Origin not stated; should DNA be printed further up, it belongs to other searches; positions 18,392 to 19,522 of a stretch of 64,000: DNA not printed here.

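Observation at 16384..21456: Operon coupling base-excision-repair glycosylases with an ABC1 kinase, VOC enzymes and a P450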

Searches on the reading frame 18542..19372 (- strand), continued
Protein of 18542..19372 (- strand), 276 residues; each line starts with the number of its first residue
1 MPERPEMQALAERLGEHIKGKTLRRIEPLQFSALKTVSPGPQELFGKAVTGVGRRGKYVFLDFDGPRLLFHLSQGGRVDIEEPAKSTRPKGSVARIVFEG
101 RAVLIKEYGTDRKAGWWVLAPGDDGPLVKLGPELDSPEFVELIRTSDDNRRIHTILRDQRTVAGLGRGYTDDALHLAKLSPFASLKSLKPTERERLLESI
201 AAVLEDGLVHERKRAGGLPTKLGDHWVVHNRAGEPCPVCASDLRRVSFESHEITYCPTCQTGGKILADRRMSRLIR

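Call 46: find_encoding_contigs(protein=P0082, flank=8000, max_places=1)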
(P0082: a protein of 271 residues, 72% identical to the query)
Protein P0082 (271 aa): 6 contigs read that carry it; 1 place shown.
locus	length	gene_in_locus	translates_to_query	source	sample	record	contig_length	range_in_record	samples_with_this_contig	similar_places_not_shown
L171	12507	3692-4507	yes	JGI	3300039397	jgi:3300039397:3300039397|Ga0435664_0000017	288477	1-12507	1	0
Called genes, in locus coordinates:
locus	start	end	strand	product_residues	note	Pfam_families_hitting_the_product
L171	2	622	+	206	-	?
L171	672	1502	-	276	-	PF00378:ECH_1, PF16113:ECH_2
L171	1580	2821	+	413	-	PF00067:p450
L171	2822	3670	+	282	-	PF00903:Glyoxalase (faint), PF13669:Glyoxalase_4 (faint)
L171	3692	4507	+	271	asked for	PF01149:Fapy_DNA_glyco, PF06831:H2TH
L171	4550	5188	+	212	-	PF00730:HhH-GPD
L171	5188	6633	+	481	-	PF03109:ABC1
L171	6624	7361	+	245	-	PF00903:Glyoxalase (faint), PF13468:Glyoxalase_3 (weak), PF13669:Glyoxalase_4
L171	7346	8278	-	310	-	PF03741:TerC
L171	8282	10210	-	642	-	PF00083:Sugar_tr, PF07690:MFS_1, PF00083:Sugar_tr, PF07690:MFS_1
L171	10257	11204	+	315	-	PF00248:Aldo_ket_red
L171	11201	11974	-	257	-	-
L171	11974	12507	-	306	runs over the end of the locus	PF00005:ABC_tran, PF13304:AAA_21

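Call 64: search_protein_families(library=pfam, proteins=[L077:9461-9997:+, L077:10833-11552:-, L077:5150-6445:+, L077:8340-9437:+, L050:8601-10103:+], max_evalue=0.01)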
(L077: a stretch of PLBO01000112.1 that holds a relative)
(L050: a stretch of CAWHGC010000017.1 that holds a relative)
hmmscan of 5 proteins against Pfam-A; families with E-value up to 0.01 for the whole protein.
L077:9461-9997:+ (178 aa): 1 family
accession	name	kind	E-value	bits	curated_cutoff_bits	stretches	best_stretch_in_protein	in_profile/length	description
PF12680.13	SnoaL_2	-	6.2e-08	33.6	27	1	22-111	10-95/102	SnoaL-like domain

L077:10833-11552:- (239 aa): 3 families
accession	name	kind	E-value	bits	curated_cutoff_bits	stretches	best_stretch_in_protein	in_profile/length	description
PF02678.22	Pirin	-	3.4e-36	124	26.1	1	10-119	7-108/108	Pirin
PF17954.7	Pirin_C_2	-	1.4e-06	28.8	22.9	1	147-226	2-80/86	Quercetinase C-terminal cupin domain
PF07883.17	Cupin_2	-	0.0015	18.6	27.2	1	48-115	5-67/70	Cupin domain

L077:5150-6445:+ (431 aa): 1 family
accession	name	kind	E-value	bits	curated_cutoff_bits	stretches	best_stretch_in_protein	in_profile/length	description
PF06737.19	Transglycosylas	-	3.6e-05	24.8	27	1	356-424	13-75/77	Transglycosylase-like domain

L077:8340-9437:+ (365 aa): 4 families
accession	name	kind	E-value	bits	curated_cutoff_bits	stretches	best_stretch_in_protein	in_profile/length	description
PF13561.12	adh_short_C2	-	2.3e-57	194.8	27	1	138-363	9-236/236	Enoyl-(Acyl carrier protein) reductase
PF00106.31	adh_short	-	3.7e-42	144.5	26.6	1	136-315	11-192/195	short chain dehydrogenase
PF08659.16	KR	-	2.6e-07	31.2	22.6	1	160-291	40-168/180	KR domain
PF23441.1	SDR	-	0.005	16.7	27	1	234-310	123-199/258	SDR-like rossmann domain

L050:8601-10103:+ (500 aa): 4 families
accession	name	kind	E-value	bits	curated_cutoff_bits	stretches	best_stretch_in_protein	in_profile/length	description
PF00282.25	Pyridoxal_deC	-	1e-55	189.5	27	1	83-403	42-375/375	Pyridoxal-dependent decarboxylase conserved domain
PF00266.25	Aminotran_5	-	5.2e-10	39.3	21.5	1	144-446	67-365/371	Aminotransferase class-V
PF01212.27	Beta_elim_lyase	-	3.4e-07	30.3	27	1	141-318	50-222/288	Beta-eliminating lyase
PF00155.27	Aminotran_1_2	-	7.2e-07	29.1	19.7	1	173-269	95-193/361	Aminotransferase class I and II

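Call 68: search_protein_families(library=padloc, proteins=[window:18545-19372:-], max_evalue=0.001)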
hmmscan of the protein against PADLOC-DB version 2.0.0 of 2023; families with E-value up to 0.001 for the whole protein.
window:18545-19372:- (276 aa): 0 families

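Call 74: predict_structure(alignment_id=A1)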
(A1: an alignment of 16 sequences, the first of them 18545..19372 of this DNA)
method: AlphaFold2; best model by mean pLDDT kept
length: 276 residues; sequences in the alignment: 16
mean_pLDDT: 73.1   pTM: 0.64
mean pLDDT of the five models: 73.1, 72.4, 70.8, 70.3, 68.6
residues with pLDDT >= 90: 56; 70-90: 118; 50-70: 58; < 50: 44
segments of 3 or more residues with pLDDT < 50: 1-4, 162-168, 215-228, 262-276
pLDDT, mean of each block of 10 residues (from residue 1): 54 88 89 60 93 86 91 70 82 87 75 75 83 84 92 78 52 82 91 94 75 47 38 65 62 60 42 40
secondary structure, 60 per line:
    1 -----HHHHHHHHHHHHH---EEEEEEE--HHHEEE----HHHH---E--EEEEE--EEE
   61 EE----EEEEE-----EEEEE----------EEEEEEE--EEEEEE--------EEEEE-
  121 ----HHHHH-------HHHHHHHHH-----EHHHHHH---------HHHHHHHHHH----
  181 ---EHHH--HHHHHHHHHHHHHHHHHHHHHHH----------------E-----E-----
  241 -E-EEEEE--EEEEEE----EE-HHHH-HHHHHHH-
elements in order: H6-18 E22-28 E34-36 H41-44 E51-55 E58-62 E67-71 E77-81 E92-98 E101-106 E115-119 H125-129 H137-145 H152-157 H167-176 H190-212 E244-248 E251-256 H264-267 H269-275

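Call 78: fold_search(model_id=the predicted structure, library=pdb)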
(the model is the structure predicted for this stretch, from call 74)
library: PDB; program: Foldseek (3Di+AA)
matches with E <= 10: 852; with E <= 0.001: 128
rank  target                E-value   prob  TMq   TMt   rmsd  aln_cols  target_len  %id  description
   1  4g4r_A                4.6e-19  1.00  0.66  0.72   5.4       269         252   26  MutM containing F114A mutation bound to oxoG-containing DNA (released 2013-02-20)
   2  4g4q_A                9.9e-19  1.00  0.68  0.73   5.2       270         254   25  MutM containing F114A mutation bound to undamaged DNA (released 2013-02-20)
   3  3gpp_A                9.9e-19  1.00  0.67  0.72   5.3       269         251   26  MutM encountering an intrahelical 8-oxoguanine (oxoG) lesion in EC3-T224P complex (released 2009-11-10)
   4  3sat_A                1.1e-18  1.00  0.65  0.70   5.5       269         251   26  MUTM Slanted complex 6 with R112A mutation (released 2012-01-11)
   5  3gq3_A                1.1e-18  1.00  0.66  0.72   5.5       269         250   26  MutM encountering an intrahelical 8-oxoguanine (oxoG) lesion in EC5-loop deletion complex (released 2009-11-10)
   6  3sar_A                1.2e-18  1.00  0.65  0.70   5.5       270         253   26  MUTM Slanted complex 1 (released 2012-01-11)
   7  4g4o_A                1.3e-18  1.00  0.67  0.73   5.3       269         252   26  MutM containing M77A mutation bound to oxoG-containing DNA (released 2013-02-20)
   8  4g4n_A                1.5e-18  1.00  0.66  0.72   5.4       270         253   26  MutM containing M77A mutation bound to undamaged DNA (released 2013-02-20)
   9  3u6c_A                1.7e-18  1.00  0.68  0.73   4.9       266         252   26  MutM set 1 ApGo (released 2012-04-25)
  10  2f5p_A                2.9e-18  1.00  0.67  0.73   5.4       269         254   26  MutM crosslinked to undamaged DNA sampling A:T base pair IC2 (released 2006-03-07)
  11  1l2b_A                2.9e-18  1.00  0.65  0.68   5.3       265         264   26  MutM (Fpg) DNA End-Product Structure (released 2002-06-14)
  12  3sas_A                3.9e-18  1.00  0.66  0.71   5.6       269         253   25  MUTM Slanted complex 4 with R112A mutation (released 2012-01-11)
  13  3jr4_A                4.1e-18  1.00  0.67  0.69   5.2       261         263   26  MutM interrogating an extrahelical G (released 2009-11-03)
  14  3saw_A                6.3e-18  1.00  0.65  0.70   5.5       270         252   26  MUTM Slanted complex 8 with R112A mutation (released 2012-01-11)
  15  3jr5_A                7.1e-18  1.00  0.66  0.67   5.7       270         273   24  MutM lesion recognition control complex with N174C crosslinking site (released 2009-11-03)
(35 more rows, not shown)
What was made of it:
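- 18542..19372 (-): Divergent Fpg/Nei-family DNA glycosylase/AP-lyase-like protein, 276 aa. The fold is nearest MutM at TM 0.66-0.73 (call 78).
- On Fpg/Nei (H2TH) DNA glycosylase superfamily: The Foldseek best match is MutM at TM 0.66-0.73, E 5e-19 (call 78; model pLDDT 73).
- Closest known: Canonical Fpg/MutM. Same: Same fold (TM 0.66-0.73, call 78), the same three domains, the Pro2/Glu3/Lys catalytic set and a C4 zinc finger.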

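Call 81: search_protein_representatives(alignment_id=A1)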
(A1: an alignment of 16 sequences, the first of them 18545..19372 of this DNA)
Query: 16 sequences, 277 profile positions. Proteins with E-value up to 0.001 (for the whole library): 14234; up to 1e-10: 7202; up to 1e-30: 283. The best 150 are listed.
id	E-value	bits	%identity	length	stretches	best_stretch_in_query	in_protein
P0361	1.3e-133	461.2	-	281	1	1-277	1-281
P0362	4.0e-90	318.5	-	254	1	1-202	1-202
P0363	3.1e-87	309.0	-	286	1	7-276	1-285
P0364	5.3e-87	308.2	-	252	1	100-268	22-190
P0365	5.8e-84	298.2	-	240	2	1-133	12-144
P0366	3.8e-82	292.3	-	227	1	104-272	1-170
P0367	7.8e-82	291.3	-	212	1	69-277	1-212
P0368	3.5e-81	289.1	-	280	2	178-277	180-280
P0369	1.8e-80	286.8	-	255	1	1-198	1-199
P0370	3.7e-77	275.9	-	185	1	94-277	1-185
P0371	4.8e-76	272.3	-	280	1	1-277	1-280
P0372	5.7e-76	272.0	-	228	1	73-239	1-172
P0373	2.3e-74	266.8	-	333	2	1-188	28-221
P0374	3.0e-74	266.4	-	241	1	7-184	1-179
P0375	6.3e-74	265.3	-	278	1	4-276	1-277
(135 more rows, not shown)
